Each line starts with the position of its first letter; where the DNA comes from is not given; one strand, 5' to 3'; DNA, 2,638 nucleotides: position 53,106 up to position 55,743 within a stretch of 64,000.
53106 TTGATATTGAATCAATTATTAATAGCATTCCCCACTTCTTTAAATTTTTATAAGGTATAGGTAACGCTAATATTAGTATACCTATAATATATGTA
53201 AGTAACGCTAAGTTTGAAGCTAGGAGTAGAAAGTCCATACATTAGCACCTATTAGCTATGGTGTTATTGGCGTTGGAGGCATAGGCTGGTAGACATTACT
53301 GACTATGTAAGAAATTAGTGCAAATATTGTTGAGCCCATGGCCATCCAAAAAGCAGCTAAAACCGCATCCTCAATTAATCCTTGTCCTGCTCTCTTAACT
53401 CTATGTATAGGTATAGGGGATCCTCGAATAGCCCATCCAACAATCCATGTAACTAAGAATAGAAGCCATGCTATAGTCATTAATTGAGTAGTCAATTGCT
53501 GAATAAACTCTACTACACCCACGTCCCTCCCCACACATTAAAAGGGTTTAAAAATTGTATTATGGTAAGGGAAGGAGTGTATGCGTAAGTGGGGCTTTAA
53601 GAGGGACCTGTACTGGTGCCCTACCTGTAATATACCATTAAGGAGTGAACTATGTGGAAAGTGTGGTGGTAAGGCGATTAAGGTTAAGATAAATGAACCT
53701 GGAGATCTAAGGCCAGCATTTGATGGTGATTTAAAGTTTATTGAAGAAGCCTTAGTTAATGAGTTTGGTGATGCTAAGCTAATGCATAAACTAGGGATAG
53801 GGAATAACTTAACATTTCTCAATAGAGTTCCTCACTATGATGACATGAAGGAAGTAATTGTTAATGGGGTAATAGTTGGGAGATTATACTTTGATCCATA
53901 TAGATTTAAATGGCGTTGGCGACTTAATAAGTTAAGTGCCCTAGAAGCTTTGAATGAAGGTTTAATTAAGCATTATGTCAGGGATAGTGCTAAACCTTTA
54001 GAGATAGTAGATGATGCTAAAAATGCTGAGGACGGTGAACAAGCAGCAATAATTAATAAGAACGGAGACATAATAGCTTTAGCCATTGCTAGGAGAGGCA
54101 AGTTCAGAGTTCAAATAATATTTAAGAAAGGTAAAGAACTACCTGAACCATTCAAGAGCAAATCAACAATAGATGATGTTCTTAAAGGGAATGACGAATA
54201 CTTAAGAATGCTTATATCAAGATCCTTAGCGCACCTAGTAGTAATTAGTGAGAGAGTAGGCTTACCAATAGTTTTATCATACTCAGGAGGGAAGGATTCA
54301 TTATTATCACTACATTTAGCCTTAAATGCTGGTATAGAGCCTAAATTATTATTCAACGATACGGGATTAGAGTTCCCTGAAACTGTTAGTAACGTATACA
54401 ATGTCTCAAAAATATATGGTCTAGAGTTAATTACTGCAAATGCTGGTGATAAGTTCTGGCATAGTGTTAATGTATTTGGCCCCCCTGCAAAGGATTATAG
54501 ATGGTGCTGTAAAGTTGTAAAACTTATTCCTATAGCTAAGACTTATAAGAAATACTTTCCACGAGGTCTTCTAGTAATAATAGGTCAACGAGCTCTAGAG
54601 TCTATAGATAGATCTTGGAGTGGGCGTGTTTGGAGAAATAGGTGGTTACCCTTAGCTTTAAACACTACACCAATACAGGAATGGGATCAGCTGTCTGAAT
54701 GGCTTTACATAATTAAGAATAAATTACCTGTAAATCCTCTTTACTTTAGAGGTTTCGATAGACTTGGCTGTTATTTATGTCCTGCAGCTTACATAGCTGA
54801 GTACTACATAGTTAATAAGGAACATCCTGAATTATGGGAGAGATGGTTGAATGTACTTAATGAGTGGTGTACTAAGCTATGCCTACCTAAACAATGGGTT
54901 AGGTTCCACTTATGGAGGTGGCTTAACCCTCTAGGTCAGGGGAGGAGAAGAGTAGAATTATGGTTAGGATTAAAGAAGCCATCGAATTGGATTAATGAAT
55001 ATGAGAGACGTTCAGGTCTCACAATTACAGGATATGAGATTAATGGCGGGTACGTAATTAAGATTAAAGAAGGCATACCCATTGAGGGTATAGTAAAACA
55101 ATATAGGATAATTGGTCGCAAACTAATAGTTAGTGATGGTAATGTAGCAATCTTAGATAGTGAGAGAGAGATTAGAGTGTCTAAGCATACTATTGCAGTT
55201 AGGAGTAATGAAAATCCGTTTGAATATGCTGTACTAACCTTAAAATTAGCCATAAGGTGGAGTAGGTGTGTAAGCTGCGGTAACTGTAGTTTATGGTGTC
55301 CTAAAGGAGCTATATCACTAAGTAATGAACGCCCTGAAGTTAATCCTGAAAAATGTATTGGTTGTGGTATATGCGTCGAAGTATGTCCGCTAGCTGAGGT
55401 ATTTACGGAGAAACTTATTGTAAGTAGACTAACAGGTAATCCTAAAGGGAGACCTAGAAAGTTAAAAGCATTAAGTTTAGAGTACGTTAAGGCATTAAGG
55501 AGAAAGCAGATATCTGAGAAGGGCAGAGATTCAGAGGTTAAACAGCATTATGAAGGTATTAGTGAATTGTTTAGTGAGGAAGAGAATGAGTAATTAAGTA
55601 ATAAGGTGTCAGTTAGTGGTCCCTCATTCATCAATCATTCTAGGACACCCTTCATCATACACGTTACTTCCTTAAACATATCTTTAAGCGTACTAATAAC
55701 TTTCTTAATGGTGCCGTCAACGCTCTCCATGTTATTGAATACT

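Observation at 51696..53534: Three-gene membrane module resembling cedA1-cedA-cedA2 (VirB2-like pilin plus VirB6-like channel)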

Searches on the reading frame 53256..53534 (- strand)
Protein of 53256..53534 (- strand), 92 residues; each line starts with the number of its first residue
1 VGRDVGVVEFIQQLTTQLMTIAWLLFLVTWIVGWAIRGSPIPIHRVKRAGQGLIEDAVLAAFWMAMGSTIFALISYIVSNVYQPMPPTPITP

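Call 3: search_protein_families(library=pfam, proteins=[window:53256-53534:-], max_evalue=10)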
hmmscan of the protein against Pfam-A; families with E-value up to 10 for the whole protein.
window:53256-53534:- (92 aa): 1 family
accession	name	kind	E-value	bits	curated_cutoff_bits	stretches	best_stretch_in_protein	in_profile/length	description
PF19473.4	DUF6010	-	0.022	15.3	27.3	1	16-67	68-118/120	Family of unknown function (DUF6010)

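Call 4: search_protein_families(library=ncbifam, proteins=[window:53256-53534:-], max_evalue=10)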
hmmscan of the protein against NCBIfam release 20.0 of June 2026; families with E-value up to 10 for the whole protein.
window:53256-53534:- (92 aa): 4 families
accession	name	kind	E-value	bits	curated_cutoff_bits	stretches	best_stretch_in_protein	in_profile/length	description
NF041797.1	Ced_CedA1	equivalog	1.3e-36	124.5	100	1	7-81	1-75/75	DNA import protein CedA1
NF041796.2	Ced_CedA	equivalog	8.9e-08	32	330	1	17-79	6-68/259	DNA import protein CedA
NF053657.1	CedE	equivalog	1.1e-06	28.6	400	1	19-78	7-66/260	DNA-translocating protein CedE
NF033773.1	tellur_TrgA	subfamily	0.039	14.1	40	1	16-82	31-96/145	TrgA family protein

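Call 5: search_solved_structures(query=window:53256-53534:-, max_evalue=10, show_alignments=3)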
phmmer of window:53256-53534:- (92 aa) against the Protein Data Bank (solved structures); distinct sequences matched with E-value up to 10: 2.
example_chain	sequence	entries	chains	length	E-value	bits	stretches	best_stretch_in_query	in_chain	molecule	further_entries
8dfu_B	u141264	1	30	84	7e-23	84.1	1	6-78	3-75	Pilin protein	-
4tq3_A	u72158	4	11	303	0.029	18.1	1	17-78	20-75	Prenyltransferase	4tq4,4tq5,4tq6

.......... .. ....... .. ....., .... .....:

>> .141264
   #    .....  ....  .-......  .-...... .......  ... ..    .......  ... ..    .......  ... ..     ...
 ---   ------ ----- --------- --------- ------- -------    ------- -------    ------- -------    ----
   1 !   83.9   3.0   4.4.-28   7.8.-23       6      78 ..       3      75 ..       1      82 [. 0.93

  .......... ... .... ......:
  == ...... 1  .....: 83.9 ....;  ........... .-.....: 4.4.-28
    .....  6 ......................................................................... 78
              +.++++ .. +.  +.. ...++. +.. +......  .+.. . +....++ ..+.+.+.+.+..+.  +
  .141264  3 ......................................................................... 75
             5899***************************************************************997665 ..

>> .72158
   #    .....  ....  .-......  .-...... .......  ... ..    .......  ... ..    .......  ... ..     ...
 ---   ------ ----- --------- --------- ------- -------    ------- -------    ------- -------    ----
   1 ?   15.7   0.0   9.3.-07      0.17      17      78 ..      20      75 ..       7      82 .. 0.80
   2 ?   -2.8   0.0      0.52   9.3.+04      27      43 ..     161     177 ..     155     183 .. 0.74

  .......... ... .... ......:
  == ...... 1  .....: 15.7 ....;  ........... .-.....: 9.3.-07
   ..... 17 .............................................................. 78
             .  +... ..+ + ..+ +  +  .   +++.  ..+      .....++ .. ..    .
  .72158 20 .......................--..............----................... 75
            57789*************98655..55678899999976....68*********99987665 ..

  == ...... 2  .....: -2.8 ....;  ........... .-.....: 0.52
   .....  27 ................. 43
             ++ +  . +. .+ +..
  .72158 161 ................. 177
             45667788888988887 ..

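Call 27: find_homologous_proteins(query=window:53256-53534:-, max_evalue=0.001)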
Query window:53256-53534:- (92 aa): 23 proteins with E <= 0.001 among 24 candidates.
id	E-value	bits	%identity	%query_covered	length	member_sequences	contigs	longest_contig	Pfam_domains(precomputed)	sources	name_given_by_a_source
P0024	3.1e-50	186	100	96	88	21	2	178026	PF27251.1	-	-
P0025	6.1e-45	169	92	86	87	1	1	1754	PF27251.1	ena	-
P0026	3.9e-42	160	84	92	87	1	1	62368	PF27251.1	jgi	-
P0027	5.4e-42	160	82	92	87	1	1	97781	PF27251.1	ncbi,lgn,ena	-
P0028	1.6e-39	152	76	85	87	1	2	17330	PF27251.1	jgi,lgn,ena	-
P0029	3.0e-39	151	76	85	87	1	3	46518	PF27251.1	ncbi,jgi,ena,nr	ncbi:MAG: hypothetical protein B6U73_04035 [Desulfurococcales archaeon ex4484_204]|nr:MAG: hypotheti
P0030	1.1e-38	149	81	84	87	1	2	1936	PF27251.1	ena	-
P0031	1.3e-38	149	77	84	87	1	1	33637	PF27251.1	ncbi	-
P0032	4.3e-38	147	79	84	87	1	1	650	PF27251.1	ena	-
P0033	6.0e-38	147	78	84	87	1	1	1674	PF27251.1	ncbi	-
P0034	8.3e-37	143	74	83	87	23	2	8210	PF27251.1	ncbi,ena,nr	ncbi:MAG: hypothetical protein J7J20_06825 [Desulfurococcales archaeon]|nr:hypothetical protein [Des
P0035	6.7e-36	140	70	88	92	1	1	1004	PF27251.1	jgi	-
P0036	4.0e-35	138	70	84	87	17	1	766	PF27251.1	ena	-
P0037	5.5e-35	137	72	82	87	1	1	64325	PF27251.1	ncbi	-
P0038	6.2e-35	137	63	85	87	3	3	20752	PF27251.1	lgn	-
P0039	1.5e-34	136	71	83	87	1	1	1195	PF27251.1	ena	-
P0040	1.6e-34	136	68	91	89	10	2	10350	PF27251.1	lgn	-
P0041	1.8e-34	136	71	85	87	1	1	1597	PF27251.1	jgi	jgi:uncharacterized membrane protein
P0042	2.9e-34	135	72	80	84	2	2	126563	PF27251.1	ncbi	-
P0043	1.3e-26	111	64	88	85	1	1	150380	PF27251.1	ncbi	-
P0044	2.1e-26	110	61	87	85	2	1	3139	PF27251.1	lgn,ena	-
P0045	3.4e-26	109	60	88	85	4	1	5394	PF27251.1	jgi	jgi:hypothetical protein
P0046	3.3e-25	106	63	82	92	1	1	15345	PF27251.1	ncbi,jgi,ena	-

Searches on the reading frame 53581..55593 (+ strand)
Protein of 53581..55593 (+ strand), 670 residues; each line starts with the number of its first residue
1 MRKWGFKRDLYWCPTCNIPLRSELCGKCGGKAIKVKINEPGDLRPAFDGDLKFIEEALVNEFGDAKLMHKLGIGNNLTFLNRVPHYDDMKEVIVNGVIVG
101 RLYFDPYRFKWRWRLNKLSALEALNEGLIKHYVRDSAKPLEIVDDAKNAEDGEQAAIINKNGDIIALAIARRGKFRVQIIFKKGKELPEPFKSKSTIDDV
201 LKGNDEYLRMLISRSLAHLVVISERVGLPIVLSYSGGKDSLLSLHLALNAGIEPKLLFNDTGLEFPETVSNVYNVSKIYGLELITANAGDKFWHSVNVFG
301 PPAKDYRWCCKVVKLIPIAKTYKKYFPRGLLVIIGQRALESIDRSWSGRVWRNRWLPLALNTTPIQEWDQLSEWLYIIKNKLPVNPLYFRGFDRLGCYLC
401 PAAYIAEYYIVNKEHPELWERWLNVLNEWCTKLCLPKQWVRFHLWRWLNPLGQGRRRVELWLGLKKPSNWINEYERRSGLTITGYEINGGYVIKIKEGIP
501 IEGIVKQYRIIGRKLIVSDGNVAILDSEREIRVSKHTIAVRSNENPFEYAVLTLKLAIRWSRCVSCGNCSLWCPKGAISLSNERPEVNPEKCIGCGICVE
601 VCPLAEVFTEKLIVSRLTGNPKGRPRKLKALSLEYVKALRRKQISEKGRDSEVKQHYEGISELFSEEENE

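Call 18: search_protein_families(library=ncbifam, proteins=[window:53581-55593:+], max_evalue=0.00001)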
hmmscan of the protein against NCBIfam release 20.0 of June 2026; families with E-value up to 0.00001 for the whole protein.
window:53581-55593:+ (670 aa): 49 families (the best 25 are shown)
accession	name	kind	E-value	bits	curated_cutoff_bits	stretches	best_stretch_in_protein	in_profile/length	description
NF010367.0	PRK13795.1-2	equivalog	1.2e-136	456.6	456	1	8-606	10-583/584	hypothetical protein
NF010369.0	PRK13795.1-4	equivalog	3e-121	405.6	1086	1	10-607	14-624/633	hypothetical protein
NF010368.0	PRK13795.1-3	equivalog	1e-120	403.9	588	1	9-606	11-631/635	hypothetical protein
NF010366.0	PRK13795.1-1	equivalog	1.3e-100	337.5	745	1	9-613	37-658/667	hypothetical protein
NF006327.0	PRK08557.1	equivalog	2.6e-56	191.2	366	1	75-448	28-397/415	hypothetical protein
NF006351.0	PRK08576.1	equivalog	2.3e-36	125.3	290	1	179-414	189-415/436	hypothetical protein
NF002537.0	PRK02090.1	equivalog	7.2e-14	52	154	1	224-402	37-214/244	phosphoadenylyl-sulfate reductase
TIGR02055.1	APS_reductase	subfamily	4.9e-13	49.3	235.3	1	243-403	9-170/194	adenylylsulfate reductase, thioredoxin dependent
NF058577.1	FdxA_fam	equivalog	3.2e-11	43.2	65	1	562-604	8-50/52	4Fe-4S ferredoxin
TIGR03294.1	FrhG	equivalog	8.5e-11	42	245.5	1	558-606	171-219/228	coenzyme F420 hydrogenase subunit gamma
TIGR02179.1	PorD_KorD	subfamily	1.1e-10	41.5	60.05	1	558-605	22-70/78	2-oxoacid:acceptor oxidoreductase, delta subunit, pyruvate/2-ketoisovalerate family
NF040684.1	PorD_Arch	equivalog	2.3e-10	40.4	120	1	555-605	26-77/85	pyruvate synthase subunit PorD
TIGR02700.1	flavo_MJ0208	hypoth_equivalog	2.9e-10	39.8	251.35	1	554-609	141-196/234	dihydromethanopterin reductase (acceptor)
NF003587.0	PRK05253.1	subfamily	1.8e-09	37.3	195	0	230-324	30-125/301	sulfate adenylyltransferase subunit CysD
NF038196.1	ferrodoxin_EFR1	subfamily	3.1e-09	37.2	75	1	554-606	178-228/242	EFR1 family ferrodoxin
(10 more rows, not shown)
